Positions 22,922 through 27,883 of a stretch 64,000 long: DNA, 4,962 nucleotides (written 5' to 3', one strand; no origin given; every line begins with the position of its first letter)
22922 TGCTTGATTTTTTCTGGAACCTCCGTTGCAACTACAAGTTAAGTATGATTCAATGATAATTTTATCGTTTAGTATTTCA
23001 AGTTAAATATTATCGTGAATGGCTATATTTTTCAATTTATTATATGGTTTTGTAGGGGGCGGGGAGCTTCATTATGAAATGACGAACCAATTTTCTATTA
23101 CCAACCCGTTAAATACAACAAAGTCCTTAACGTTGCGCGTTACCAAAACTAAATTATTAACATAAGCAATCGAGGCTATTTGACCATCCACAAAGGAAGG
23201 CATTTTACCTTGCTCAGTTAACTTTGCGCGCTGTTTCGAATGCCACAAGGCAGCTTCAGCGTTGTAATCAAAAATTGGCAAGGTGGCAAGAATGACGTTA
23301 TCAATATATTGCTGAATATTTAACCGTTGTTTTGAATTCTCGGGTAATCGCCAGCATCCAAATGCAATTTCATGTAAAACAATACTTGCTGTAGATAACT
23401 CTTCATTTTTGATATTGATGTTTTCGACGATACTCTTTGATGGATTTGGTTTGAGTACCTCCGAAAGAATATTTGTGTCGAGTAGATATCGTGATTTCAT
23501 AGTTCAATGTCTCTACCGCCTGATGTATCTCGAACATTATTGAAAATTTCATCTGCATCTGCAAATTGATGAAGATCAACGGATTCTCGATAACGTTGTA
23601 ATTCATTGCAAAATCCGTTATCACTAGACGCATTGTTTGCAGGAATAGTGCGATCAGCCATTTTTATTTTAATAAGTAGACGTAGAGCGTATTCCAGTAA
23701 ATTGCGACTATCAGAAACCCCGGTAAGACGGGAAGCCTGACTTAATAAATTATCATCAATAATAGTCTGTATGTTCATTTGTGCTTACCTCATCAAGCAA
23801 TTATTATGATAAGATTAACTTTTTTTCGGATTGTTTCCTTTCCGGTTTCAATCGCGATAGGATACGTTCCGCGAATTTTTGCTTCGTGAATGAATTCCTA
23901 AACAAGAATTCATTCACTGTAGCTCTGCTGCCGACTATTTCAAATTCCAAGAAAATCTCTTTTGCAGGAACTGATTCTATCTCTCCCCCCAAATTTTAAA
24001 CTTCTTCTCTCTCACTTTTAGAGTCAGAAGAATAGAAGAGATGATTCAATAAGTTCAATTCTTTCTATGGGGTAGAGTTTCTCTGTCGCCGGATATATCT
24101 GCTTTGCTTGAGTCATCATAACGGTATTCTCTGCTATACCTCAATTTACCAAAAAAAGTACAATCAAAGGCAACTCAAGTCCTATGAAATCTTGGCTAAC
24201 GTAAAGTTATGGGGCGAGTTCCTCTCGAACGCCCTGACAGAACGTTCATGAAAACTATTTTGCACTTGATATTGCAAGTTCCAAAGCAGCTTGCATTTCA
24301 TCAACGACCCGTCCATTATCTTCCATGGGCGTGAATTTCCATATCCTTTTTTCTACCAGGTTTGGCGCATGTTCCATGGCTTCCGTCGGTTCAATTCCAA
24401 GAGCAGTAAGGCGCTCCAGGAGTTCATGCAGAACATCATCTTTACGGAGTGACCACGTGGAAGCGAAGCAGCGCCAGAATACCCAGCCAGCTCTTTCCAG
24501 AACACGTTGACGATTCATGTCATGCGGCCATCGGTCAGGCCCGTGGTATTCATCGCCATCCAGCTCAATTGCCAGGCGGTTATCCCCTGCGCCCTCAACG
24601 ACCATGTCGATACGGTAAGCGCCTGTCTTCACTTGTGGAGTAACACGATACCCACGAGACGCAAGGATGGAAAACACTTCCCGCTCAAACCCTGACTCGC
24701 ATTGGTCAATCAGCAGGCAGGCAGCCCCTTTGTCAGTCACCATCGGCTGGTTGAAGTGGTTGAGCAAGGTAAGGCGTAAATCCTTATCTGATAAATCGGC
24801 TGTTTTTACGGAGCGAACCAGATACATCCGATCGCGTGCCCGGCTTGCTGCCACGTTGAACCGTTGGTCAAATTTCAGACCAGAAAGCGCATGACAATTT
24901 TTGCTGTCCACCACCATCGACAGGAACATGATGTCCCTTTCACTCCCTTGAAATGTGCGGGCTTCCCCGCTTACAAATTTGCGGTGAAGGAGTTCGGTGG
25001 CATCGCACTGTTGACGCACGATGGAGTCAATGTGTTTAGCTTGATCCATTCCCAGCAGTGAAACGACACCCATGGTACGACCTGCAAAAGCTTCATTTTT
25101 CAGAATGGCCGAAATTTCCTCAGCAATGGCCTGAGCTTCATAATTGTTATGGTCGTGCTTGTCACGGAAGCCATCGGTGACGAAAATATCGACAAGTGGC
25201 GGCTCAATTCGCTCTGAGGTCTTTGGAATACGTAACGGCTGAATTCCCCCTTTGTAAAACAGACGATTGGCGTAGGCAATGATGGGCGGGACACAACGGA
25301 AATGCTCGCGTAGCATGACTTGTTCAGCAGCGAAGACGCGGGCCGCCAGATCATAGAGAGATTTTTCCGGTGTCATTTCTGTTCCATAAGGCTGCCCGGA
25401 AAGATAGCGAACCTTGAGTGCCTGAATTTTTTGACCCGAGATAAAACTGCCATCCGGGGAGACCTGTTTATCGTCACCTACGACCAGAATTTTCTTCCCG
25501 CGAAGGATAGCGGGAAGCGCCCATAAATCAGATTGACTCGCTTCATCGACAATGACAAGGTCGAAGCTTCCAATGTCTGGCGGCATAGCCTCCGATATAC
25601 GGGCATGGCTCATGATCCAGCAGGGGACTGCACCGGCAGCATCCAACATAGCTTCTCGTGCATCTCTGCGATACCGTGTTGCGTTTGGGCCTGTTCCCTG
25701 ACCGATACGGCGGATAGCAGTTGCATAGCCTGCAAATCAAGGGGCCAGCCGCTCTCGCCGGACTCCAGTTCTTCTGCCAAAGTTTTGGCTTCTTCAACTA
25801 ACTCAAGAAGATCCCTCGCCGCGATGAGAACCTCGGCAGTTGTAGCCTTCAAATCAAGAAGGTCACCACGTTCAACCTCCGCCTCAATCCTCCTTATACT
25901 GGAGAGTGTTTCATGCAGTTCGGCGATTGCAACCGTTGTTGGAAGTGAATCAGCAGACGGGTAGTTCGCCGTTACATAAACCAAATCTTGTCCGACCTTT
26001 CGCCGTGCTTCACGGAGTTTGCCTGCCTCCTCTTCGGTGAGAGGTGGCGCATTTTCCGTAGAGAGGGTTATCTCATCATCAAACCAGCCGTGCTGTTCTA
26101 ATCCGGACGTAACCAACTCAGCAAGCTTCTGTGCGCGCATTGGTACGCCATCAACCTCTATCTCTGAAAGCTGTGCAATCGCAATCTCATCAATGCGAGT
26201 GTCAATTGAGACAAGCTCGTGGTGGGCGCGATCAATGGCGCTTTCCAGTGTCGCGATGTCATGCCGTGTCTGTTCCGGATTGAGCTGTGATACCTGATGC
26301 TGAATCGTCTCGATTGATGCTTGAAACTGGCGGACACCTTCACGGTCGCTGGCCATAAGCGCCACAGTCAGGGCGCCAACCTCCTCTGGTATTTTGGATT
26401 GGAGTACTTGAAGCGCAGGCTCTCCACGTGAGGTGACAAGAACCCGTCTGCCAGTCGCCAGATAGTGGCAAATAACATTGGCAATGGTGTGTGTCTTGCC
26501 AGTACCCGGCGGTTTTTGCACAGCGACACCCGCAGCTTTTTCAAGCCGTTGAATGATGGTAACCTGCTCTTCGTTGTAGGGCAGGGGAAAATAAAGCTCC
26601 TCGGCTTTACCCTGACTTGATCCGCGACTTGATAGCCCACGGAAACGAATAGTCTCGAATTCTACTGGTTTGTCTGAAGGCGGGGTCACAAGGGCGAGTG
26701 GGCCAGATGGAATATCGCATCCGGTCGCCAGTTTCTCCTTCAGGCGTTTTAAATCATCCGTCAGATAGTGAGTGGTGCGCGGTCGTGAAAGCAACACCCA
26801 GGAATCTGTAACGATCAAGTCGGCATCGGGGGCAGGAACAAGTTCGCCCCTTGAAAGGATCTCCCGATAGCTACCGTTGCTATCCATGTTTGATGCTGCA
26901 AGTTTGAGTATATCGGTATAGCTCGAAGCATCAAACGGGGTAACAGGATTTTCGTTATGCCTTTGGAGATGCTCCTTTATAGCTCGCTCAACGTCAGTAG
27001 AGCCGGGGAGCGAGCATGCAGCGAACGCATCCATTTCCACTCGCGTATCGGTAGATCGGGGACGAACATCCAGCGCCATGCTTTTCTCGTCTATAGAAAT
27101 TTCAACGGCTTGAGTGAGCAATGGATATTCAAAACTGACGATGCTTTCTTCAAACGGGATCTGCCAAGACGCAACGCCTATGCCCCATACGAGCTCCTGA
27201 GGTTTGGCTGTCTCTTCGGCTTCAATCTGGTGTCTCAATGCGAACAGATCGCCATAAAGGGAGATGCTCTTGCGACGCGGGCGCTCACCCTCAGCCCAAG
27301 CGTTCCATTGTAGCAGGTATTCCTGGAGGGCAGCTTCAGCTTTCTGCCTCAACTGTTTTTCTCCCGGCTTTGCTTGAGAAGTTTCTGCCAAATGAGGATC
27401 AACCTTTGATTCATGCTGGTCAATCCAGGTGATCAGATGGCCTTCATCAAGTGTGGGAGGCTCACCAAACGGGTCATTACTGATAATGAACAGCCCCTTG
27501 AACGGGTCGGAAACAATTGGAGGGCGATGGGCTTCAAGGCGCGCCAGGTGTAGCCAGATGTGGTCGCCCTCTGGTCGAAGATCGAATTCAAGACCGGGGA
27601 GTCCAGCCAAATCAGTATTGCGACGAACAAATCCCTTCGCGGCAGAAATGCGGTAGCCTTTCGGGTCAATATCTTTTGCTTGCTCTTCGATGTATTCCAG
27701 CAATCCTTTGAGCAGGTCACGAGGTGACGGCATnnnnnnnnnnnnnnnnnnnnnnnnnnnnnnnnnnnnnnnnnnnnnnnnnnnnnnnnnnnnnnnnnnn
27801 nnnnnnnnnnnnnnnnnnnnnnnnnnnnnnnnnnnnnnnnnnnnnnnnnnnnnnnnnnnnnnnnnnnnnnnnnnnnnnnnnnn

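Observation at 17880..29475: Integrase-less defence/TA island with cassette-array-like architecture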

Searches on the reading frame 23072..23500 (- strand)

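Call 4: search_protein_families(library=pfam, proteins=[window:23072-23500:-], max_evalue=0.01)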
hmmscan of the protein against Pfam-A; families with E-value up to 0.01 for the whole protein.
window:23072-23500:- (142 aa): 1 family
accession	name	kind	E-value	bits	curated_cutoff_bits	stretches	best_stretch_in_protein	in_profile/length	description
PF01850.27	PIN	-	2.4e-08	35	23.6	1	5-123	1-111/120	PIN domain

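Call 5: search_protein_families(library=padloc, proteins=[window:23072-23500:-], max_evalue=0.001)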
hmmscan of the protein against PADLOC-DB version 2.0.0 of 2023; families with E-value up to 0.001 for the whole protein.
window:23072-23500:- (142 aa): 0 families

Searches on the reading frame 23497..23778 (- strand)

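Call 4: search_protein_families(library=pfam, proteins=[window:23497-23778:-], max_evalue=0.01)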
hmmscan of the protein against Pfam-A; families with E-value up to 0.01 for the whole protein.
window:23497-23778:- (93 aa): 1 family
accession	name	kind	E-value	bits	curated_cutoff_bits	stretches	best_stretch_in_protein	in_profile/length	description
PF09957.15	VapB_antitoxin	-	5.9e-06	26.5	23.4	1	7-37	7-37/47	Bacterial antitoxin of type II TA system, VapB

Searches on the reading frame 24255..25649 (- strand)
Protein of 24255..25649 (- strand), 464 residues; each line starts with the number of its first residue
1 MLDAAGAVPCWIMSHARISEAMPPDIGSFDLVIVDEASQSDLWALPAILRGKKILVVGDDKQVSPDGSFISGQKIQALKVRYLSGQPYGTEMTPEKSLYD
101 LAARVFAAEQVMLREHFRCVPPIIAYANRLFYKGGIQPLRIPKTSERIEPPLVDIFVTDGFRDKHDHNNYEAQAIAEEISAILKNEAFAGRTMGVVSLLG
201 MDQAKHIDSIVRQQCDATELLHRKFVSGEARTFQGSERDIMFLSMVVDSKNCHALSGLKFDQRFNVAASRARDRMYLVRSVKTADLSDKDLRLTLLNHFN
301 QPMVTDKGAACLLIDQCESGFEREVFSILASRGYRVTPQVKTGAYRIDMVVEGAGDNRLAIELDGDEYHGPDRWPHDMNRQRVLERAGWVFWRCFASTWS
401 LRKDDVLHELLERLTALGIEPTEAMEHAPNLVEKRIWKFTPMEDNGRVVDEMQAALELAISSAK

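Call 4: search_protein_families(library=pfam, proteins=[window:24255-25649:-], max_evalue=0.01)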
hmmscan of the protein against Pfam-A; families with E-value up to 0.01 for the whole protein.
window:24255-25649:- (464 aa): 6 families
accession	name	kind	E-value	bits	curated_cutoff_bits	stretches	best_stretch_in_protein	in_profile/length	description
PF18741.7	MTES_1575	-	4.1e-31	107.4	38.2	1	321-414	1-96/96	REase_MTES_1575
PF13087.12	AAA_12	-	1.5e-13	51.2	27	1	97-278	4-191/195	AAA domain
PF13086.12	AAA_11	-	3.6e-06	27.4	27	1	22-65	212-252/257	AAA domain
PF04480.18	DUF559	-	2.8e-05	24.4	20.6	1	332-414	31-108/109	Protein of unknown function (DUF559)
PF13245.12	AAA_19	-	0.0028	18.3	25.1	1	29-66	91-132/134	AAA domain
PF13604.12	AAA_30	-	0.0035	17.5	27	0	25-64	85-129/191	AAA domain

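Call 5: search_protein_families(library=padloc, proteins=[window:24255-25649:-], max_evalue=0.001)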
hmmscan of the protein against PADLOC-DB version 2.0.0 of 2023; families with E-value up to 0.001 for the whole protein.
window:24255-25649:- (464 aa): 6 families
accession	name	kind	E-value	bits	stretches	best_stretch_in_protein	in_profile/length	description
PDLC05009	PDC-S37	-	3.2e-47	159.1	1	9-426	918-1350/1550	-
PDLC02194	Hhe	-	8.9e-30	100.7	1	8-417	1360-1783/1911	-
PDLC03924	MkoC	-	1.1e-28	97.9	1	25-281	667-944/1136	-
PDLC03920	MkoA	-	1.9e-20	70.8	1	20-282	783-1077/1112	-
PDLC03921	MkoA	-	7.9e-16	54.9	1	28-283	1296-1569/1607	-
PDLC02895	DpdJ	-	5.6e-06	21.5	0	14-133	178-285/2112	DpdJ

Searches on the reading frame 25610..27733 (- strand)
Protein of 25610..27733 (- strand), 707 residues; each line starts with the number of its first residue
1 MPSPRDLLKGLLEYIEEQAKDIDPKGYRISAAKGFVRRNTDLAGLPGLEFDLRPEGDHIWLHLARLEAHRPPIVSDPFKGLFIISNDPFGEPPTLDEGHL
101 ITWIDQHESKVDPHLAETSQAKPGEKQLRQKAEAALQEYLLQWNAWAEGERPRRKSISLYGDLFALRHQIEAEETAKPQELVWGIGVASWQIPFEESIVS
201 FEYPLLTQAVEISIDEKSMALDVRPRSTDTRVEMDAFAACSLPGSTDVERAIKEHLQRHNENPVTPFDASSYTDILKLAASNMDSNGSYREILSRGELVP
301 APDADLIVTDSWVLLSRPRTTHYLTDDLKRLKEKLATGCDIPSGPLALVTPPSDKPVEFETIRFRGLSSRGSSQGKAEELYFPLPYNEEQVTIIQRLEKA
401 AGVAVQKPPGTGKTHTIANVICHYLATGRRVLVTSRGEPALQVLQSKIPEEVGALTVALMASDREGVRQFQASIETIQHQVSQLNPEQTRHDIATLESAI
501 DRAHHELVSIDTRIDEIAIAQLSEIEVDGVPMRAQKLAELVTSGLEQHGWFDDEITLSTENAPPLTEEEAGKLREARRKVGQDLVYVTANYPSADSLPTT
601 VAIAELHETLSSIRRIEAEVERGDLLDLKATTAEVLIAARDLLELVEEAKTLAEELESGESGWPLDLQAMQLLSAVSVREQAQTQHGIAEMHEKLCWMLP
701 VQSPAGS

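Call 4: search_protein_families(library=pfam, proteins=[window:25610-27733:-], max_evalue=0.01)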
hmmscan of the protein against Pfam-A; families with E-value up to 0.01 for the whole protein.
window:25610-27733:- (707 aa): 3 families
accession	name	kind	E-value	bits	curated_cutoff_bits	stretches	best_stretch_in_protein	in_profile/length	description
PF13086.12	AAA_11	-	4.8e-07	30.2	27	1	386-580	2-174/257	AAA domain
PF13604.12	AAA_30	-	5.5e-05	23.4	27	1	386-462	2-78/191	AAA domain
PF13245.12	AAA_19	-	0.00056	20.5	25.1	1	397-470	8-81/134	AAA domain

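Call 5: search_protein_families(library=padloc, proteins=[window:25610-27733:-], max_evalue=0.001)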
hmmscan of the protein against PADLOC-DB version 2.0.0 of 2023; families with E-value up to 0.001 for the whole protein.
window:25610-27733:- (707 aa): 3 families
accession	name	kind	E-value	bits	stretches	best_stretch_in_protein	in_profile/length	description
PDLC05009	PDC-S37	-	2.6e-11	40.1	1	390-671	298-571/1550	-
PDLC03920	MkoA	-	7.7e-10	35.7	1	402-502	633-737/1112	-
PDLC03921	MkoA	-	4.3e-05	19.4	1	386-441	1027-1085/1607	-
